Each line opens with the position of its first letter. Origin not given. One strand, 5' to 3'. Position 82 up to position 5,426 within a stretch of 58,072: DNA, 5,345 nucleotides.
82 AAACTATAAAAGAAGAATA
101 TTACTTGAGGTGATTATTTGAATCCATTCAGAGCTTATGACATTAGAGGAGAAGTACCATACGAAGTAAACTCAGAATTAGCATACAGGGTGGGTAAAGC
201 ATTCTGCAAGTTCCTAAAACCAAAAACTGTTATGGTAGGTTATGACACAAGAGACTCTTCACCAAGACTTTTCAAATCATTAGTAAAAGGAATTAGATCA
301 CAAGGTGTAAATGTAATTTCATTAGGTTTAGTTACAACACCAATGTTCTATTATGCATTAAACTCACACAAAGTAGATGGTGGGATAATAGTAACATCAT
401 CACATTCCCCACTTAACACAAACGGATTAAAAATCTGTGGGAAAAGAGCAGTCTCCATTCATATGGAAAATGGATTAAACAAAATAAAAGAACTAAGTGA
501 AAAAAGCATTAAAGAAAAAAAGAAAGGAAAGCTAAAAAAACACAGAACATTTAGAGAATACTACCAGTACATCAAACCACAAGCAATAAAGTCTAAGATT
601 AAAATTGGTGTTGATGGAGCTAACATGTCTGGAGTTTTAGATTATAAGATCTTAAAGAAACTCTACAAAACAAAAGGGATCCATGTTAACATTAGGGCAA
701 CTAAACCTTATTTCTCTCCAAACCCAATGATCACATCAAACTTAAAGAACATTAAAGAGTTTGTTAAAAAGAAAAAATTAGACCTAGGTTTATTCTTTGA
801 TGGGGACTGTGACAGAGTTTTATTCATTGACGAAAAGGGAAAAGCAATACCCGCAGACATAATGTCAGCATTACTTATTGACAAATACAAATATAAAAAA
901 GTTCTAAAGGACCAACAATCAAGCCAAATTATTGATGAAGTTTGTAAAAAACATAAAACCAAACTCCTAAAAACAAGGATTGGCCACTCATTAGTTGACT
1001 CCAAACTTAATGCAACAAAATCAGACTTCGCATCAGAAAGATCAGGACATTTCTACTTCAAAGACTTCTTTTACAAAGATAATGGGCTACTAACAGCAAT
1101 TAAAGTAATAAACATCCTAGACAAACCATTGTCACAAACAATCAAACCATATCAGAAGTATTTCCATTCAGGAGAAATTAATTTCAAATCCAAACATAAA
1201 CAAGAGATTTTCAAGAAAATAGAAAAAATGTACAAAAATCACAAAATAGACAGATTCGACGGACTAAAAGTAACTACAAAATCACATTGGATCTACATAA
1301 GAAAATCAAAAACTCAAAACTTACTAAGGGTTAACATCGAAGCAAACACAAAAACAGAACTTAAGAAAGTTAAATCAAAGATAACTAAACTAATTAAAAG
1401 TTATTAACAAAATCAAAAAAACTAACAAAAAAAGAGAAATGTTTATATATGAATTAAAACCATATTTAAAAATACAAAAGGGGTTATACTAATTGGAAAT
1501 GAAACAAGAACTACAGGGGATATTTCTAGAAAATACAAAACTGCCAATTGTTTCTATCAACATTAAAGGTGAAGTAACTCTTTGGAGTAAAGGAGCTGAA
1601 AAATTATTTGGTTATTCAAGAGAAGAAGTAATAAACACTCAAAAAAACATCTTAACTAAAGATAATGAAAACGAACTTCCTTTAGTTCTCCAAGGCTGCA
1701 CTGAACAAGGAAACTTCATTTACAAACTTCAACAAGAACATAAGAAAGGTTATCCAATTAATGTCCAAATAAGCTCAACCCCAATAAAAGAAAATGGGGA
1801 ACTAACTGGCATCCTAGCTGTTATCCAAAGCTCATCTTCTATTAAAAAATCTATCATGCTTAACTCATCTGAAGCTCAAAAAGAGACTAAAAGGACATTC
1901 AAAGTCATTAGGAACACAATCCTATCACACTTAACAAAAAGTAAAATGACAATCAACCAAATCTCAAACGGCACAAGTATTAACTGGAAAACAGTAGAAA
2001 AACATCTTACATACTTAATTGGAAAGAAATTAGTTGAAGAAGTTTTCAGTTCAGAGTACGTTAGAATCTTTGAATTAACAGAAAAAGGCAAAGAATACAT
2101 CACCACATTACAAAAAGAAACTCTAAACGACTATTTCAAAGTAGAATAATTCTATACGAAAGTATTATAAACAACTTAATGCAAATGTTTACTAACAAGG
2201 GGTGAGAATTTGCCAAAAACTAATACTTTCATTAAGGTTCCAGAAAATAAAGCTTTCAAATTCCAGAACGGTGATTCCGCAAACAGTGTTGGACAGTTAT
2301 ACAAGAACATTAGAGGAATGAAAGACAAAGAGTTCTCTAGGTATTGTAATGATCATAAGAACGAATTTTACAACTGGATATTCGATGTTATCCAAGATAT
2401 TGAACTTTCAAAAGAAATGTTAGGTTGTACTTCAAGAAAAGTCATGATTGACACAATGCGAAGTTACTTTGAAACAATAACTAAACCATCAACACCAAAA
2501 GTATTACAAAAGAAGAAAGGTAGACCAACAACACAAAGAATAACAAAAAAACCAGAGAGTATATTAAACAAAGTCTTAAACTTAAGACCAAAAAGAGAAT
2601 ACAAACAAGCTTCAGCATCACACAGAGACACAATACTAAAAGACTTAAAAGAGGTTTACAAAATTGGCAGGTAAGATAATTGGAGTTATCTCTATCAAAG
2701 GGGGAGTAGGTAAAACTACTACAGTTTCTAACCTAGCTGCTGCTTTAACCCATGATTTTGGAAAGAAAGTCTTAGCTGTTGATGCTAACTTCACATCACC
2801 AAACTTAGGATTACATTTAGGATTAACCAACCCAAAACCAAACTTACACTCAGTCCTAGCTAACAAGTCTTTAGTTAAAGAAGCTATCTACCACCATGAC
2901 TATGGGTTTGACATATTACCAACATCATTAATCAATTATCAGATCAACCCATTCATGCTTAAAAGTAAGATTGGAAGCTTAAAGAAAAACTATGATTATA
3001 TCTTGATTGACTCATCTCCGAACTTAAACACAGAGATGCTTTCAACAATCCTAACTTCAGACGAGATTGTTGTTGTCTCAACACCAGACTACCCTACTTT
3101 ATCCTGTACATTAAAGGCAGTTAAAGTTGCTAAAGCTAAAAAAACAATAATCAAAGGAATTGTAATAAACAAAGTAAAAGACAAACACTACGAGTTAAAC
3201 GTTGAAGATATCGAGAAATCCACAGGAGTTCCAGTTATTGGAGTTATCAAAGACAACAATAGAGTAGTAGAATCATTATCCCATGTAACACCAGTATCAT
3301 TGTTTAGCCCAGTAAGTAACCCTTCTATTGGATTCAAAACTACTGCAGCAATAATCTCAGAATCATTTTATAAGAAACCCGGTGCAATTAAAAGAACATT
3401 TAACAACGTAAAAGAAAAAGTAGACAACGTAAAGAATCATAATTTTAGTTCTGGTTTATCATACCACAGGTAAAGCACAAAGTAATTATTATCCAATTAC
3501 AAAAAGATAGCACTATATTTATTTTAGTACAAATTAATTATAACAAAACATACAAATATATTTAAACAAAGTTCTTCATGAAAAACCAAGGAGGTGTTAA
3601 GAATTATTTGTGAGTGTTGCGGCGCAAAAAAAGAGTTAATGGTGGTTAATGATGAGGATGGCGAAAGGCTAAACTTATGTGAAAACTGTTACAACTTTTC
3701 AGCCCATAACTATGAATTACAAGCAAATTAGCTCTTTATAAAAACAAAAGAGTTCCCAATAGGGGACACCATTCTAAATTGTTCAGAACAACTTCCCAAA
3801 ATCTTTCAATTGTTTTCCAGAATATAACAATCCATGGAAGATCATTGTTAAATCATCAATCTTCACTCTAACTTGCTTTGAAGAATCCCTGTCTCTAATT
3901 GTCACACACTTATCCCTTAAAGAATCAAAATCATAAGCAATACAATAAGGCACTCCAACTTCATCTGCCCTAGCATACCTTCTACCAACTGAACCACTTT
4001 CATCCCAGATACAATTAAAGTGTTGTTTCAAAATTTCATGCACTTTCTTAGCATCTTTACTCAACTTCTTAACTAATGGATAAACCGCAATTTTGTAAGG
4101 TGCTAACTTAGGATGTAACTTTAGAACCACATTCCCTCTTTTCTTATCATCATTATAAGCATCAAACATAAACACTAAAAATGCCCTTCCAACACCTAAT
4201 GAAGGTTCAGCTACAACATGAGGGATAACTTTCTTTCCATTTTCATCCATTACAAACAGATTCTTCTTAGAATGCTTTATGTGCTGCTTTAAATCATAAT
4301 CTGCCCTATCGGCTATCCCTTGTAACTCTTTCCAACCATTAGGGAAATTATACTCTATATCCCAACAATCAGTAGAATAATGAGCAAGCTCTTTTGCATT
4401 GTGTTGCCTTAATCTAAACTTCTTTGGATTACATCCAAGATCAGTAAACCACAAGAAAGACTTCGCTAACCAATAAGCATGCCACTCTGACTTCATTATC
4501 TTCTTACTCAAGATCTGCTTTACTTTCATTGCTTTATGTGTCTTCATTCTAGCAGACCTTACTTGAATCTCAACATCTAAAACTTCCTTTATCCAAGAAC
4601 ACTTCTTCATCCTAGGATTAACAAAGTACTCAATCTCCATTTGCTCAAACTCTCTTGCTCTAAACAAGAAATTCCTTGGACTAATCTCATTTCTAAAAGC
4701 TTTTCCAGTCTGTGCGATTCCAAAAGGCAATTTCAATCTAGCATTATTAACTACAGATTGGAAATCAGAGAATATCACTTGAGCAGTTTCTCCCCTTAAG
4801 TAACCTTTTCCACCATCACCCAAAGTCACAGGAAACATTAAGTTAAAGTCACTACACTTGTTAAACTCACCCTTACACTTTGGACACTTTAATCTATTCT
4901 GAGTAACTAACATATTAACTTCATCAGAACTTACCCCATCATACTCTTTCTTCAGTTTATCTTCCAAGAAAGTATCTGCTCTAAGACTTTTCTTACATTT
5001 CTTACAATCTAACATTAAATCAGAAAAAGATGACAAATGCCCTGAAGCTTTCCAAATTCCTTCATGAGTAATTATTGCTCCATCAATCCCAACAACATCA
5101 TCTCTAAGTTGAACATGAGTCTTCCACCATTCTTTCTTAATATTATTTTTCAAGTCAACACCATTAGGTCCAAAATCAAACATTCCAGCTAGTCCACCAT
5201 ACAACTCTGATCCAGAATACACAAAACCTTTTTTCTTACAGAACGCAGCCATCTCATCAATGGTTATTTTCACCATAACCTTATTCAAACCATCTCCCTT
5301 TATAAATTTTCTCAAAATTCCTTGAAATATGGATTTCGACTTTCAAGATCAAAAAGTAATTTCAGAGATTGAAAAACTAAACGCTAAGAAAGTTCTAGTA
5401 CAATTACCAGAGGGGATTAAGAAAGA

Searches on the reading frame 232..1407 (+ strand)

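Call 53: search_protein_families(library=pfam, proteins=[window:232-1407:+], max_evalue=0.0001)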
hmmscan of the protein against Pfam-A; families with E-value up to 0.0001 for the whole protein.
window:232-1407:+ (391 aa): 4 families
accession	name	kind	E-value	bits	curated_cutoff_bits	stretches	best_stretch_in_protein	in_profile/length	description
PF02878.22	PGM_PMM_I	-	6.1e-24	84.7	22.5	1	1-91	44-133/138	Phosphoglucomutase/phosphomannomutase, alpha/beta/alpha domain I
PF02880.22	PGM_PMM_III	-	2.1e-17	63.7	20.7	1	220-310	21-115/115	Phosphoglucomutase/phosphomannomutase, alpha/beta/alpha domain III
PF02879.22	PGM_PMM_II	-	2.4e-10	41.3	29.3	1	110-203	7-103/103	Phosphoglucomutase/phosphomannomutase, alpha/beta/alpha domain II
PF00408.26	PGM_PMM_IV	-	1.4e-06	28.7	23.1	1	315-385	1-66/68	Phosphoglucomutase/phosphomannomutase, C-terminal domain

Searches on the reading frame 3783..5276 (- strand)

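Call 53: search_protein_families(library=pfam, proteins=[window:3783-5276:-], max_evalue=0.0001)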
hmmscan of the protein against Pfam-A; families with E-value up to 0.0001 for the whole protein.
window:3783-5276:- (497 aa): 2 families
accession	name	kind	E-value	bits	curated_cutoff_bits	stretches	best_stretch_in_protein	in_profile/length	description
PF03129.25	HGTP_anticodon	-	5.9e-16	58.8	21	1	395-476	1-87/94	Anticodon binding domain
PF00587.30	tRNA-synt_2b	-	5.8e-07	30.2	29.3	1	159-298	12-110/179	tRNA synthetase class II core domain (G, H, P, S and T)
